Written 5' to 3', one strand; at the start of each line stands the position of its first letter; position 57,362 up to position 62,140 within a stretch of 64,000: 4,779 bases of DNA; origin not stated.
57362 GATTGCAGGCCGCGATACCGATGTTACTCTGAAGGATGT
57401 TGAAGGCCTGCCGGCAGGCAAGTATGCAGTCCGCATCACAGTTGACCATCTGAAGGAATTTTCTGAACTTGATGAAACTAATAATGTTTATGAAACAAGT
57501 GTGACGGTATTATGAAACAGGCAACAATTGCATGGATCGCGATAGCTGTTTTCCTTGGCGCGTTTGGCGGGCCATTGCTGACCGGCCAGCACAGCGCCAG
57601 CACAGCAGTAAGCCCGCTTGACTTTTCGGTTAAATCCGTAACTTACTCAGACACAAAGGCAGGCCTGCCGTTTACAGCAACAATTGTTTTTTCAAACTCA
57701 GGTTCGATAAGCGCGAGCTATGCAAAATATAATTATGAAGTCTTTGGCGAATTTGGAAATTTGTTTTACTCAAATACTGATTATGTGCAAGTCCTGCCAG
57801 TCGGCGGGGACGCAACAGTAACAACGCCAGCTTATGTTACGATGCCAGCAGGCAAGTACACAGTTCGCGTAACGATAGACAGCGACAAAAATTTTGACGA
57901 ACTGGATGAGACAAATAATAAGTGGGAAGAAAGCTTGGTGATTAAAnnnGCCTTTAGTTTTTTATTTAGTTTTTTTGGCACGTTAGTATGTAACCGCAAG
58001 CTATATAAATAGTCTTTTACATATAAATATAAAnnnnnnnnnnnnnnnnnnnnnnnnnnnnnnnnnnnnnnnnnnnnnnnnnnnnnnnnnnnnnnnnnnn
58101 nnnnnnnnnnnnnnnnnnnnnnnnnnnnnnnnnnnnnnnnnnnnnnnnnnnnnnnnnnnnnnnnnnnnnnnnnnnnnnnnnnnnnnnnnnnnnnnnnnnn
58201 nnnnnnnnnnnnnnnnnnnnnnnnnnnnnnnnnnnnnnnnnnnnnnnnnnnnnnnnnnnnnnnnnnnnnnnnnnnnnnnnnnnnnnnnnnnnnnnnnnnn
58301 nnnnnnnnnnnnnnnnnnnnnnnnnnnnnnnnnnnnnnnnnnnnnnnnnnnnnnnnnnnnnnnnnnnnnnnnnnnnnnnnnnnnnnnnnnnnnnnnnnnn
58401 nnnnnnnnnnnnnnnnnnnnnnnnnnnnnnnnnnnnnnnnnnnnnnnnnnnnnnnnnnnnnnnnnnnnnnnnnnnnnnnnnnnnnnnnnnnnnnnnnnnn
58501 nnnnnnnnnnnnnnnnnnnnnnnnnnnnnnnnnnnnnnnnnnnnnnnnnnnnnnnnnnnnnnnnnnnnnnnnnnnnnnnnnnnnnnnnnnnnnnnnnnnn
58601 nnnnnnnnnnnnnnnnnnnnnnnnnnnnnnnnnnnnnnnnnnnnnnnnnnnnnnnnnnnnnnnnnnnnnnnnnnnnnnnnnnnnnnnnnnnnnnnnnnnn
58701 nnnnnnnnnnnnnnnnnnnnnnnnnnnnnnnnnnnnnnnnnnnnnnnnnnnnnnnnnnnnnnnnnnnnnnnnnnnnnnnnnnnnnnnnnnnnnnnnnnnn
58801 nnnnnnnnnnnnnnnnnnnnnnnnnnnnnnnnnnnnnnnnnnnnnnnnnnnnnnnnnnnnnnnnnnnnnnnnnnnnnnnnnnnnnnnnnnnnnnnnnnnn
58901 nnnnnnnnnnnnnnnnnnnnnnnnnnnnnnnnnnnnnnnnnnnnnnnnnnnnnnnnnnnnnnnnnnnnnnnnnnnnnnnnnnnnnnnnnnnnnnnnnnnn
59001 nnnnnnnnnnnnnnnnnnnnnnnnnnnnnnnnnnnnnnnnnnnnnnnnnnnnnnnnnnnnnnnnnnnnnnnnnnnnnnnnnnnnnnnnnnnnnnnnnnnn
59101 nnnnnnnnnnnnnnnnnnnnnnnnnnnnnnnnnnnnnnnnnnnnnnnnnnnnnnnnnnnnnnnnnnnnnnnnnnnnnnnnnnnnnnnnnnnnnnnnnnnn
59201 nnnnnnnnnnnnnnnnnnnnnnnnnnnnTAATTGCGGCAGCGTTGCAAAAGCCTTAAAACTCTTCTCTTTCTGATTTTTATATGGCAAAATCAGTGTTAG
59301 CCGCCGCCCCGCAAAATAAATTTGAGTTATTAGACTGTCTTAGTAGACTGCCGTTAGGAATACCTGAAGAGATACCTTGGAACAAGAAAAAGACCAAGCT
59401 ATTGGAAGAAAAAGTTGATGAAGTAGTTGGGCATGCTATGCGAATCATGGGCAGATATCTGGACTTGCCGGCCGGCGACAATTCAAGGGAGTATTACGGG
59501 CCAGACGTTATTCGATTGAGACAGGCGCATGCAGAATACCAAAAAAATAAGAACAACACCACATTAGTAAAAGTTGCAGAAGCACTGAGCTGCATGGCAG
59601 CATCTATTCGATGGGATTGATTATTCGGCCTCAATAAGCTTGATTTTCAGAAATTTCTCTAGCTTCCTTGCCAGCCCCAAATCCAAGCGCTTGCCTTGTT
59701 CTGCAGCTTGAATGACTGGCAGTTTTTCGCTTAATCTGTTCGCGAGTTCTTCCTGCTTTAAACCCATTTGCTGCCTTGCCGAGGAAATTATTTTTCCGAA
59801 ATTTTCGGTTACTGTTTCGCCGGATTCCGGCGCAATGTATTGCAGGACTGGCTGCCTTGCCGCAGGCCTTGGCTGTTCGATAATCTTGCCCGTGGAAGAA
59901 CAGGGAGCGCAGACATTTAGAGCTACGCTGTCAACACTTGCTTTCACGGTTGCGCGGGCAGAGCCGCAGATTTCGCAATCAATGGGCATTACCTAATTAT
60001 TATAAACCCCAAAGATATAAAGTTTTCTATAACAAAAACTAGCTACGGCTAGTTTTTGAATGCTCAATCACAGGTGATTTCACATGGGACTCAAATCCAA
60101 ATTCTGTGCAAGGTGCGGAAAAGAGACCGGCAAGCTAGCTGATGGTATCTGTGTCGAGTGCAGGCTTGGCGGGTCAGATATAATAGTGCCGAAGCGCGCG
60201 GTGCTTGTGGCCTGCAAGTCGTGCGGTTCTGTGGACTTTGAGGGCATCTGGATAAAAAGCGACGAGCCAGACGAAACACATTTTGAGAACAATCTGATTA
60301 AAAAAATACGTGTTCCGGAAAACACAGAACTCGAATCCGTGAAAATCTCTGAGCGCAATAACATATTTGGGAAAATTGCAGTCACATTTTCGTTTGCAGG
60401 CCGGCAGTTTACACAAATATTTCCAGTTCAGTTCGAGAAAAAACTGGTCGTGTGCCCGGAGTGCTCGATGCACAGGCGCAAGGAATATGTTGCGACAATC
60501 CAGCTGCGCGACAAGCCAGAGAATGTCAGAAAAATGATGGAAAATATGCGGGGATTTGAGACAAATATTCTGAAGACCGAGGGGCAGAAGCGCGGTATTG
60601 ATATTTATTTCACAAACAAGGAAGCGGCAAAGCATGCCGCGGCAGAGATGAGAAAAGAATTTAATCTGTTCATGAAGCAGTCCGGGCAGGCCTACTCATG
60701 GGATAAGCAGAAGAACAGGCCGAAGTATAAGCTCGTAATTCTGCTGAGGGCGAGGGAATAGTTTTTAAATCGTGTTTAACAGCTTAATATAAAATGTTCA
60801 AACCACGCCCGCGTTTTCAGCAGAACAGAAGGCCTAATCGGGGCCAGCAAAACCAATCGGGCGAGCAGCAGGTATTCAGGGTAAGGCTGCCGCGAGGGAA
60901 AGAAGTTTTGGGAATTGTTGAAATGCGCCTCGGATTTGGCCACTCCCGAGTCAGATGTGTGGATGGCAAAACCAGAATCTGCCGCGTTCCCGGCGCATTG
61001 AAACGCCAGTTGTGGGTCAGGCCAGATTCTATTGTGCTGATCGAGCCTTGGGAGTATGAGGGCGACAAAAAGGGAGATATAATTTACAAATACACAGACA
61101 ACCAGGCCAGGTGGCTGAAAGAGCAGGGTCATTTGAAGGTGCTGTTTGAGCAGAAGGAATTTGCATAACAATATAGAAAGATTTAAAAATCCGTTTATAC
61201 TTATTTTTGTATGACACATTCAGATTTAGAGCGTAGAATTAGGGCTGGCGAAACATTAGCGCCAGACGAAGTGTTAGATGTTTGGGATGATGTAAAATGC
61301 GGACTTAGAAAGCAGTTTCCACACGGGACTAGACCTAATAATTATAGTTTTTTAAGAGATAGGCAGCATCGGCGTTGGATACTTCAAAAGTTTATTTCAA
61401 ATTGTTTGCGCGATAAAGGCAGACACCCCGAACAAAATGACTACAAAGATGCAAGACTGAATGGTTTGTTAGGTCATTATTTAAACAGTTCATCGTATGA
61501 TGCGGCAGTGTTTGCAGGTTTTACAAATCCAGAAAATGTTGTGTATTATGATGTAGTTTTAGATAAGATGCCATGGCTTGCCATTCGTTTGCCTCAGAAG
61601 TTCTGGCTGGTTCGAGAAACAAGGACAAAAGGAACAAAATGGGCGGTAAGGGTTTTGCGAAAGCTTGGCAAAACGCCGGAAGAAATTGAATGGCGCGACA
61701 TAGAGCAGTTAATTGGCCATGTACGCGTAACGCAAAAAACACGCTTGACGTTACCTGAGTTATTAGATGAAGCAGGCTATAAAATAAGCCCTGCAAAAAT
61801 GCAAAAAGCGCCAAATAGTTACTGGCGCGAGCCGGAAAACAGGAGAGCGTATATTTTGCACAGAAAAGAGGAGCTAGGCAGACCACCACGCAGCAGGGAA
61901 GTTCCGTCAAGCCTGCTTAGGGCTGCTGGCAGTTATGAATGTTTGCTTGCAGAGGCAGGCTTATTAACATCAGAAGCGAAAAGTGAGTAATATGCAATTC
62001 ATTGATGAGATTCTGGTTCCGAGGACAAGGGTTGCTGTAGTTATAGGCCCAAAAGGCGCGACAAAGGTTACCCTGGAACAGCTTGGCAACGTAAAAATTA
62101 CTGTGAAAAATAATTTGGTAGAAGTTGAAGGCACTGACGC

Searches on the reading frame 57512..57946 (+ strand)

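Call 7: search_protein_families(library=pfam, proteins=[window:57512-57946:+], max_evalue=0.01)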
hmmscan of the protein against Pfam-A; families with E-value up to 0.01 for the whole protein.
window:57512-57946:+ (145 aa): 1 family
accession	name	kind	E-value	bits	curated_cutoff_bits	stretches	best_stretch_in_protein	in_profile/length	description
PF07705.17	CARDB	-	4.3e-08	33.7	22.7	1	37-137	3-98/101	CARDB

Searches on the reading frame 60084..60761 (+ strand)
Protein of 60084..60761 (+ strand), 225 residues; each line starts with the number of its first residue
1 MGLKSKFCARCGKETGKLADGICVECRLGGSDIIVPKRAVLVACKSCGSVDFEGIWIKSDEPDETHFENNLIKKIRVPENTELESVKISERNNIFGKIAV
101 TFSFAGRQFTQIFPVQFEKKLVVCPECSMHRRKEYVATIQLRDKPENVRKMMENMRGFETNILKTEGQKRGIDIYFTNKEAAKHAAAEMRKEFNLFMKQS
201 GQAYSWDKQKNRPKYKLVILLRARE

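Call 60: find_encoding_contigs(protein=window:60084-60761:+, flank=10000, max_places=10)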
Protein window:60084-60761:+ (225 aa): 4 contigs read that carry it; 4 places shown.
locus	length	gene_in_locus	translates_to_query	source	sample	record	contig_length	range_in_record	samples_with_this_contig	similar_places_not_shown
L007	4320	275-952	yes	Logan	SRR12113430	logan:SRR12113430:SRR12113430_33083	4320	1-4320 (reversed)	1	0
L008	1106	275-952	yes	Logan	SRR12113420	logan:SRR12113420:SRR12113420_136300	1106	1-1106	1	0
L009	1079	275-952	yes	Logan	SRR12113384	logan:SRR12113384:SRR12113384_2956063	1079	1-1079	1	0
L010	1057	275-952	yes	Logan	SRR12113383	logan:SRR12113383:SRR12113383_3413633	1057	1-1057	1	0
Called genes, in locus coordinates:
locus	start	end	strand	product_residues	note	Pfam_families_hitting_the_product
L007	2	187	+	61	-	?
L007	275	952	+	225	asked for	PF04981:NMD3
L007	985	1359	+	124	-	PF01176:eIF-1a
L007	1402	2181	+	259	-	-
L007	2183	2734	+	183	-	PF00013:KH_1 (weak), PF21800:KH_KRR1_2nd, PF22891:KH_PNO1_2nd, PF00013:KH_1 (weak)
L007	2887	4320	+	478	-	?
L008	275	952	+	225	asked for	PF04981:NMD3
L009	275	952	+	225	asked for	PF04981:NMD3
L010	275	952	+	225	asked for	PF04981:NMD3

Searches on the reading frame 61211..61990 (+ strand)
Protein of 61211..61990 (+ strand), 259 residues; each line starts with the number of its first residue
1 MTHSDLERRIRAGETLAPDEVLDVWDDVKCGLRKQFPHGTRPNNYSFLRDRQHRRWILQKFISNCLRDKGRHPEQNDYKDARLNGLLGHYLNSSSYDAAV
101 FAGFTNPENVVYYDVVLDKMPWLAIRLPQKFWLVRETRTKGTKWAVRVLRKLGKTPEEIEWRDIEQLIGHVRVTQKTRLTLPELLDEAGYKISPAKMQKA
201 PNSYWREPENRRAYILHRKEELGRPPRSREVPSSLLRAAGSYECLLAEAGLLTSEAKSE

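Call 61: find_encoding_contigs(protein=window:61211-61990:+, flank=10000, max_places=10)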
Protein window:61211-61990:+ (259 aa): 5 contigs read that carry it; 4 places shown.
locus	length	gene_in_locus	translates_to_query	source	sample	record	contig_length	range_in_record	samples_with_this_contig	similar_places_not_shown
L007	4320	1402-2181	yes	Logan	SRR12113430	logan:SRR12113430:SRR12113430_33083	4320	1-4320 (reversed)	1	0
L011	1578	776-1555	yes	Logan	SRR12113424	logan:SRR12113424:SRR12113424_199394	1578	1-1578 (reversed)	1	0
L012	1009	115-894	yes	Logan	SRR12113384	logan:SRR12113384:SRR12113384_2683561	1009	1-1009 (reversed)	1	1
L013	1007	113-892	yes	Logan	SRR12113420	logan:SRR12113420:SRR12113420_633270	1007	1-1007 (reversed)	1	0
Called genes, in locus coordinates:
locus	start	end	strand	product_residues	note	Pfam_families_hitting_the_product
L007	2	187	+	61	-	?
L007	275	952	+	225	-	PF04981:NMD3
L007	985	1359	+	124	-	PF01176:eIF-1a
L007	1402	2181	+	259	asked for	-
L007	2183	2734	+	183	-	PF00013:KH_1 (weak), PF21800:KH_KRR1_2nd, PF22891:KH_PNO1_2nd, PF00013:KH_1 (weak)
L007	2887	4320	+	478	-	?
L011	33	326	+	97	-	PF04981:NMD3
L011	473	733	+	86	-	PF01176:eIF-1a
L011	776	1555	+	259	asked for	-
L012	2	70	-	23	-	?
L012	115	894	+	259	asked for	-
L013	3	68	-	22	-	?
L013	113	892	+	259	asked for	-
